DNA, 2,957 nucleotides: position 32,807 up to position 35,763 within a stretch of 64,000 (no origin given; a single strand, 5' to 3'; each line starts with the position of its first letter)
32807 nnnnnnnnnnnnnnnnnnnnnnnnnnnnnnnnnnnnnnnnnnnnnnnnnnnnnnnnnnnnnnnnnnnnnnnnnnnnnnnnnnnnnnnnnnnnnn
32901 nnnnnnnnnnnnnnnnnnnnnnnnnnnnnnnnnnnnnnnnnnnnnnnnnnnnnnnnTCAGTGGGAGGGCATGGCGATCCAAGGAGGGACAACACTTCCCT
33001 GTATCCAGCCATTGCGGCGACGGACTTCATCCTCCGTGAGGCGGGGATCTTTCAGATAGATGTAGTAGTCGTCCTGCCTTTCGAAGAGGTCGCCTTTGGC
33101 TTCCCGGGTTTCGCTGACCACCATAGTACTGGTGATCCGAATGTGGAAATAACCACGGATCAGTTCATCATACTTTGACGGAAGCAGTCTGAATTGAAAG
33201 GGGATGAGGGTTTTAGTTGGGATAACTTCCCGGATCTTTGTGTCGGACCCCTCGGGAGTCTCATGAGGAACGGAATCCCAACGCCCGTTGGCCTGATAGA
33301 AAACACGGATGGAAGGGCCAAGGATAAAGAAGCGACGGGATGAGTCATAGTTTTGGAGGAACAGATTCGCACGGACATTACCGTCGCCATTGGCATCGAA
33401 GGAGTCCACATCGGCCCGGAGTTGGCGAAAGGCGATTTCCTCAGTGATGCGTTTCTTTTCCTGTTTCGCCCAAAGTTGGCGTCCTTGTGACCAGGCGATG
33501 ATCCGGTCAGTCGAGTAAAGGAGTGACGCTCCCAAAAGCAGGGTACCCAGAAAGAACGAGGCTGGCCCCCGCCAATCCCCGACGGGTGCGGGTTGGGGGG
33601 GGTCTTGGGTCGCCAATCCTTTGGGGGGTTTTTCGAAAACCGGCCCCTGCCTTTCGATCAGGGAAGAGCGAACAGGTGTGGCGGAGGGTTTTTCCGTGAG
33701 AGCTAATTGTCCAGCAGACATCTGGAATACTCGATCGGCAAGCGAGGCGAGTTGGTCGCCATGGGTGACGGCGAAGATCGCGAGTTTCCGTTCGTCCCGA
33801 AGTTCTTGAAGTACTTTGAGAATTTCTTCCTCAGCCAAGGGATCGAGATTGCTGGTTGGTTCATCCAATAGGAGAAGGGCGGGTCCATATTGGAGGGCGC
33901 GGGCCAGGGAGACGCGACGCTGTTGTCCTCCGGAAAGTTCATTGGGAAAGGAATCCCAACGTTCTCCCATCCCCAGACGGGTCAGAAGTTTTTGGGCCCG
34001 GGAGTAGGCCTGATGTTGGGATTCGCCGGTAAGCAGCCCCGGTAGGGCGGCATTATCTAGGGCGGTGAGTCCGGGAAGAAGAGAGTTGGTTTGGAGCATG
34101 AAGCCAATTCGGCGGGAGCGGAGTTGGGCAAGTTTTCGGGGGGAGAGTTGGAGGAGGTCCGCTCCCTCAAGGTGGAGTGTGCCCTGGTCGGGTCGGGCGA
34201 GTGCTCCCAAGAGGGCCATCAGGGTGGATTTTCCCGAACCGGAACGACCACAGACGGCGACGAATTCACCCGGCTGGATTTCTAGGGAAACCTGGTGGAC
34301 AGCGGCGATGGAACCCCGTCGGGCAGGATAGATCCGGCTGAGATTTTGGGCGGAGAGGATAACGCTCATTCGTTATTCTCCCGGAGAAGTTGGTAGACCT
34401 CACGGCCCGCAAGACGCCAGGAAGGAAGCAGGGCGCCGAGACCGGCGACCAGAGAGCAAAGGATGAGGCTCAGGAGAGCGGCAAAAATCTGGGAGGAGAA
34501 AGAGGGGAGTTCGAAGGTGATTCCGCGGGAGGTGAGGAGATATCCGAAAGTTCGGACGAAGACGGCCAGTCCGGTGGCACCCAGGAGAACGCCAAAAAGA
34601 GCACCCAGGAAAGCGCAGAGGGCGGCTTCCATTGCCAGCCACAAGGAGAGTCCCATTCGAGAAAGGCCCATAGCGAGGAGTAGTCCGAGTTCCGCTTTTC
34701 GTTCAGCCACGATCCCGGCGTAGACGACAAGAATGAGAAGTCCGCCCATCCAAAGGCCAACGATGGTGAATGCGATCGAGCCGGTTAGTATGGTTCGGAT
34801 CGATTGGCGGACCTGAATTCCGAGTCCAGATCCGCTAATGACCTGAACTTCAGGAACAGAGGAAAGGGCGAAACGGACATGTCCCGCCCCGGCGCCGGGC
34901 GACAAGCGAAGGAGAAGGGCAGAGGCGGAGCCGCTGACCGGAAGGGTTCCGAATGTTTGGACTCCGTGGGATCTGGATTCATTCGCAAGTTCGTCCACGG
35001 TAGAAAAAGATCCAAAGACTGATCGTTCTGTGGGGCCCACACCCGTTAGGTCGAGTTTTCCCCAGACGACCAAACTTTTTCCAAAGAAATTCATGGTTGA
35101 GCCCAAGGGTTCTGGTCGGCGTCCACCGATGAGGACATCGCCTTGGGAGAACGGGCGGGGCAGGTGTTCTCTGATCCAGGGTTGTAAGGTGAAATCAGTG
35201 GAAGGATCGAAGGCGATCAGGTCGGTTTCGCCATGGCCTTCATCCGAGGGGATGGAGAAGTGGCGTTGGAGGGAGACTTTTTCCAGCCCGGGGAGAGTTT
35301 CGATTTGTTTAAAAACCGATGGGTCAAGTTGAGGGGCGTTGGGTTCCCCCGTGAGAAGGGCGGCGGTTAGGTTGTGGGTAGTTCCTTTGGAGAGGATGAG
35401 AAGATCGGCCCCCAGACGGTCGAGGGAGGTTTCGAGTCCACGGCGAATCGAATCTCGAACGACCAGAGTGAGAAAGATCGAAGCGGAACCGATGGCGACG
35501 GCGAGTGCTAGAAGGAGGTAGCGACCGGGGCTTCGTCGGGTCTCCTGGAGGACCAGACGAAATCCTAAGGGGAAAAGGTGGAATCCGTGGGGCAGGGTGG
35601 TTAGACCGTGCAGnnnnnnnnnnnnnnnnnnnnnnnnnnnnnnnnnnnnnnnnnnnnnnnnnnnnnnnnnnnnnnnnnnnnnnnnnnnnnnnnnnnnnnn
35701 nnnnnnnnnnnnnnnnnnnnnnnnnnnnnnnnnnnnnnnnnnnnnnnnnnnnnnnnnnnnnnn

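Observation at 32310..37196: Four-gene operon around a TcDH-like copper enzyme in a putative verrucomicrobium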

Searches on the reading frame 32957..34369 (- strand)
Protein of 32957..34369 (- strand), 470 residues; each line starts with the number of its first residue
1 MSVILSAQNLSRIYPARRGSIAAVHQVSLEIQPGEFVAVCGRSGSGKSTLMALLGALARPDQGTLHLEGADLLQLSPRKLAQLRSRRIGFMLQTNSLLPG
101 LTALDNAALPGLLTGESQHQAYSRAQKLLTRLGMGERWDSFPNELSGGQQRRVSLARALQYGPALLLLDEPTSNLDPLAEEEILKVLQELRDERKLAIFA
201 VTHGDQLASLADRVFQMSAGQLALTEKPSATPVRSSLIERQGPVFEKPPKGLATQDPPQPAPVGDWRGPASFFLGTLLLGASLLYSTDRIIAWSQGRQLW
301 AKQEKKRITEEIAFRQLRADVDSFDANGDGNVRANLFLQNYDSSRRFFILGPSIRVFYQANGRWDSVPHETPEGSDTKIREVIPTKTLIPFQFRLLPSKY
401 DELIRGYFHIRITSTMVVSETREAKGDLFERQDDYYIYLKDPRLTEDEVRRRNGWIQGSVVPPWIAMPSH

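Call 3: search_protein_families(library=pfam, proteins=[window:32957-34369:-], max_evalue=0.1)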
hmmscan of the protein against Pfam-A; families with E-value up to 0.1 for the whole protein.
window:32957-34369:- (470 aa): 10 families
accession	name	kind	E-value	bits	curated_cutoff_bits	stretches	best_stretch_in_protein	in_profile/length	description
PF00005.33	ABC_tran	-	5.8e-33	114.8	25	1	25-173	2-137/137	ABC transporter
PF13304.12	AAA_21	-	9.8e-10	39.4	27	1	146-203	239-298/304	AAA domain, putative AbiEii toxin, Type IV TA system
PF02463.25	SMC_N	-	5e-06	26.5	40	1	143-219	135-213/220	RecF/RecN/SMC N terminal domain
PF13555.12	AAA_29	-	0.00064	19.9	27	1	25-53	13-42/61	P-loop containing region of AAA domain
PF20703.3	nSTAND1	-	0.008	16.3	27.1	1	24-84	23-85/379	Novel STAND NTPase 1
PF13401.12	AAA_22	-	0.0095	16.7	27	1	35-59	6-30/130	AAA domain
PF13191.12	AAA_16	-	0.029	15.3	32.6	1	33-108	24-102/167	AAA ATPase domain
PF13481.12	AAA_25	-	0.048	13.7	27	0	32-54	31-53/195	AAA domain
PF13175.12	AAA_15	-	0.076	13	32.1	0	27-61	17-50/374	AAA ATPase domain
PF03193.22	RsgA_GTPase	-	0.084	13.1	30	0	28-54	101-126/174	RsgA GTPase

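Call 4: search_protein_families(library=ncbifam, proteins=[window:32957-34369:-], max_evalue=0.1)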
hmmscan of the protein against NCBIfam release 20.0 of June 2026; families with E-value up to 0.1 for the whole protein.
window:32957-34369:- (470 aa): 193 families (the best 25 are shown)
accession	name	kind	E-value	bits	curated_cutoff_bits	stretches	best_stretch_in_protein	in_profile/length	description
NF007826.0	PRK10535.1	equivalog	7e-58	196.4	966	1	1-224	1-223/648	macrolide ABC transporter ATP-binding protein/permease MacB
TIGR02211.1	LolD_lipo_ex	equivalog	1.9e-57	194.3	307.75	1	4-223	1-220/221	lipoprotein-releasing ABC transporter ATP-binding protein LolD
TIGR02982.1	heterocyst_DevA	subfamily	2.4e-50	171.2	295.8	1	6-222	3-219/220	ABC exporter ATP-binding subunit, DevA family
NF008639.0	PRK11629.1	equivalog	7.4e-50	169.5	360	1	3-223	5-225/234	lipoprotein-releasing ABC transporter ATP-binding protein LolD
TIGR02673.1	FtsE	equivalog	4.6e-49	167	264.85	1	9-220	6-213/214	cell division ATP-binding protein FtsE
NF007879.0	PRK10584.1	equivalog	7.4e-49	166.5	336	1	20-223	22-225/228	putative ABC transporter ATP-binding protein YbbA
TIGR01186.1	proV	subfamily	2.2e-46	158.7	326.6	1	18-223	3-209/363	betaine/proline/choline family ABC transporter ATP-binding protein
NF038007.1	ABC_ATP_DarD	equivalog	1.3e-45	155.6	375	1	5-222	2-218/218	darobactin export ABC transporter ATP-binding protein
TIGR04521.1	ECF_ATPase_2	equivalog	4.4e-43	147.4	330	1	7-231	3-232/279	energy-coupling factor transporter ATPase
NF040933.2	ABC_arch_GlcV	equivalog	7e-43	146.8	450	1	6-229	4-227/357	glucose ABC transporter ATP-binding protein GlcV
NF007027.0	PRK09493.1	equivalog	2.6e-42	144.8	379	1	19-229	12-221/240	glutamine ABC transporter ATP-binding protein GlnQ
TIGR03265.1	PhnT2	equivalog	6.8e-42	143.9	457.7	1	19-228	15-219/353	putative 2-aminoethylphosphonate ABC transporter ATP-binding protein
TIGR02314.1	ABC_MetN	equivalog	2.3e-41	141.9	499.7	1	8-223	5-220/343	methionine ABC transporter ATP-binding protein MetN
TIGR02315.1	ABC_phnC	equivalog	9.2e-41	139.9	266.1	1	5-230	2-232/243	phosphonate ABC transporter ATP-binding protein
TIGR03005.1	ectoine_ehuA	equivalog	9.2e-41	139.7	345.4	1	17-229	9-232/252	ectoine/hydroxyectoine ABC transporter ATP-binding protein EhuA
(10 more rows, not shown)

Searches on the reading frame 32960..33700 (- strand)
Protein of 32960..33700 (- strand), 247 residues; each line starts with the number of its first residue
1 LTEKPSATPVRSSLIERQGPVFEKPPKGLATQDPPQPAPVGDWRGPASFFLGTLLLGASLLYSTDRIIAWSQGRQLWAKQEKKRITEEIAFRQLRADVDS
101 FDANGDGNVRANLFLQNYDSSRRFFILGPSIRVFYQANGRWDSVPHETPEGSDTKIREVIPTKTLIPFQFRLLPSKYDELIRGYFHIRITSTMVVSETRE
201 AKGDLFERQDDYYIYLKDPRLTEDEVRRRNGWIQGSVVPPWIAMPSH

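Call 34: search_protein_families(library=pfam, proteins=[window:32960-33700:-], max_evalue=1)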
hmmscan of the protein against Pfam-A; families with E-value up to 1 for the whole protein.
seq(247 aa): 0 families

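Call 45: predict_structure(alignment_id=A2)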
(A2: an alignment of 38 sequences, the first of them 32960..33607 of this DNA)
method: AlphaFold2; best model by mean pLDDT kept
length: 216 residues; sequences in the alignment: 38
mean_pLDDT: 91.4   pTM: 0.75
mean pLDDT of the five models: 91.4, 89.7, 88.4, 88.4, 88.2
residues with pLDDT >= 90: 160; 70-90: 53; 50-70: 3; < 50: 0
segments of 3 or more residues with pLDDT < 50: none
pLDDT, mean of each block of 10 residues (from residue 1): 74 92 98 97 93 80 92 94 93 92 94 90 87 95 87 96 91 89 95 97 97 81
secondary structure, 60 per line:
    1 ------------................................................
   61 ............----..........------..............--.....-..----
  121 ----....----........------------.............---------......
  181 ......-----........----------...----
elements in order: H13-62 E63-72 E77-86 E93-106 E109-113 E125-128 E133-140 E153-165 E175-186 H192-199 E210-212

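Call 56: fold_search(model_id=the predicted structure, library=pdb)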
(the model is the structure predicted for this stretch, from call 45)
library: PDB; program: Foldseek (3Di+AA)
matches with E <= 10: 1365; with E <= 0.001: 7
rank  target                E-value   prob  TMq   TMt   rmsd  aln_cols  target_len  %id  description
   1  9nmt_A                1.6e-04  1.00  0.36  0.28   9.0       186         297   17  ML418 bound inwardly rectifying potassium channel Kir7.1 R162Q mutant (released 2026-01-28)
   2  9pr5_A                2.5e-04  1.00  0.34  0.27   8.7       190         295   17  Cryo-EM structure of the human inward-rectifier potassium 7.1 channel (Kir7.1) extended state (released 2026-02-25)
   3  9nms_A                3.1e-04  1.00  0.39  0.30   7.8       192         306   17  R162Q mutant of inwardly rectifying potassium channel Kir7.1 (released 2026-01-28)
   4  8b7d                  4.5e-04  1.00  0.28  0.38   9.4       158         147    8  Luminal domain of TMEM106B (released 2023-07-19)
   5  1yyc_MODEL_1_A        5.9e-04  1.00  0.31  0.36  10.6       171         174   14  Solution Structure of a putative late embryogenesis abundant (LEA) protein At2g46140.1 (released 2005-04-05)
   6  5tuh_B                8.3e-04  1.00  0.24  0.42   7.9       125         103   12  Archaellum periplasmic stator protein FlaG from Sulfolobus acidocaldarius (released 2018-01-10)
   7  2rr3_MODEL_1_A        8.7e-04  1.00  0.30  0.46   6.2       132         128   12  Solution structure of the complex between human VAP-A MSP domain and human OSBP FFAT motif (released 2010-03-23)
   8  5cl2_B                1.0e-03  1.00  0.34  0.31   6.4       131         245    8  Crystal structure of Spo0M, sporulation control protein, from Bacillus subtilis. (released 2015-12-16)
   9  3but                  1.1e-03  0.98  0.24  0.35   8.1       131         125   15  Crystal structure of protein Af_0446 from Archaeoglobus fulgidus (released 2008-01-15)
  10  1xvs_A                1.8e-03  1.00  0.33  0.51   4.9       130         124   11  Crystal structure of apaG Protein from Vibrio cholerae (released 2004-12-14)
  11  7oi5_B                1.8e-03  0.93  0.22  0.17  16.8       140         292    9  Crystal structure of AP2 Mu2 - FCHO2 chimera (GST cleaved) (released 2022-06-01)
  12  6fvi                  2.2e-03  1.00  0.35  0.49   4.8       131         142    8  ASH / PapD-like domain of human CEP192 (PapD-like domain 7) (released 2019-03-20)
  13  5cl2_A                2.3e-03  1.00  0.33  0.30   6.2       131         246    7  Crystal structure of Spo0M, sporulation control protein, from Bacillus subtilis. (released 2015-12-16)
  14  2bp5_M                2.3e-03  0.90  0.22  0.19  21.5       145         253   10  MU2 ADAPTIN SUBUNIT (AP50) OF AP2 ADAPTOR (SECOND DOMAIN), COMPLEXED WITH NON-CANONICAL INTERNALIZATION PEPTIDE VEDYEQ (released 2005-07-06)
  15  1z9o_A                2.6e-03  0.98  0.24  0.39   9.1       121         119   14  1.9 Angstrom Crystal Structure of the Rat VAP-A MSP Homology Domain in Complex with the Rat ORP1 FFAT Motif (released 2005-07-19)
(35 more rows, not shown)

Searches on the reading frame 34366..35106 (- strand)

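Call 3: search_protein_families(library=pfam, proteins=[window:34366-35106:-], max_evalue=0.1)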
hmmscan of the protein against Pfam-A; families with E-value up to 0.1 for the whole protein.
window:34366-35106:- (246 aa): 1 family
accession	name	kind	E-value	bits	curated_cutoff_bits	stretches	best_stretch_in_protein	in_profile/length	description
PF02687.27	FtsX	-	7e-09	36.2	25.5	1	112-235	2-118/120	FtsX-like permease C-terminal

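Call 4: search_protein_families(library=ncbifam, proteins=[window:34366-35106:-], max_evalue=0.1)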
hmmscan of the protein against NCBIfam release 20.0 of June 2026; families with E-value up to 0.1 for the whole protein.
window:34366-35106:- (246 aa): 2 families
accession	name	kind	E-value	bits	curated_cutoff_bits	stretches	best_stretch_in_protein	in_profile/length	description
TIGR03434.1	ADOP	subfamily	0.001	17.2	622.3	1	134-244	298-402/803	ADOP family duplicated permease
NF008076.0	PRK10814.1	exception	0.0014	17.7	473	1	125-241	282-396/399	lipoprotein-releasing ABC transporter permease subunit LolC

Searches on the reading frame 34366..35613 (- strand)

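Call 34: search_protein_families(library=pfam, proteins=[window:34366-35613:-], max_evalue=1)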
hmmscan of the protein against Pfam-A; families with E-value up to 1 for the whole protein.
window:34366-35613:- (415 aa): 2 families
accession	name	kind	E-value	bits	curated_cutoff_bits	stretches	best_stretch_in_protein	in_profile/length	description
PF02687.27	FtsX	-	2e-08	34.8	25.5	1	281-404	2-118/120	FtsX-like permease C-terminal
PF12704.14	MacB_PCD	-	3.2e-05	24.8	27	1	33-244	2-198/207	MacB-like periplasmic core domain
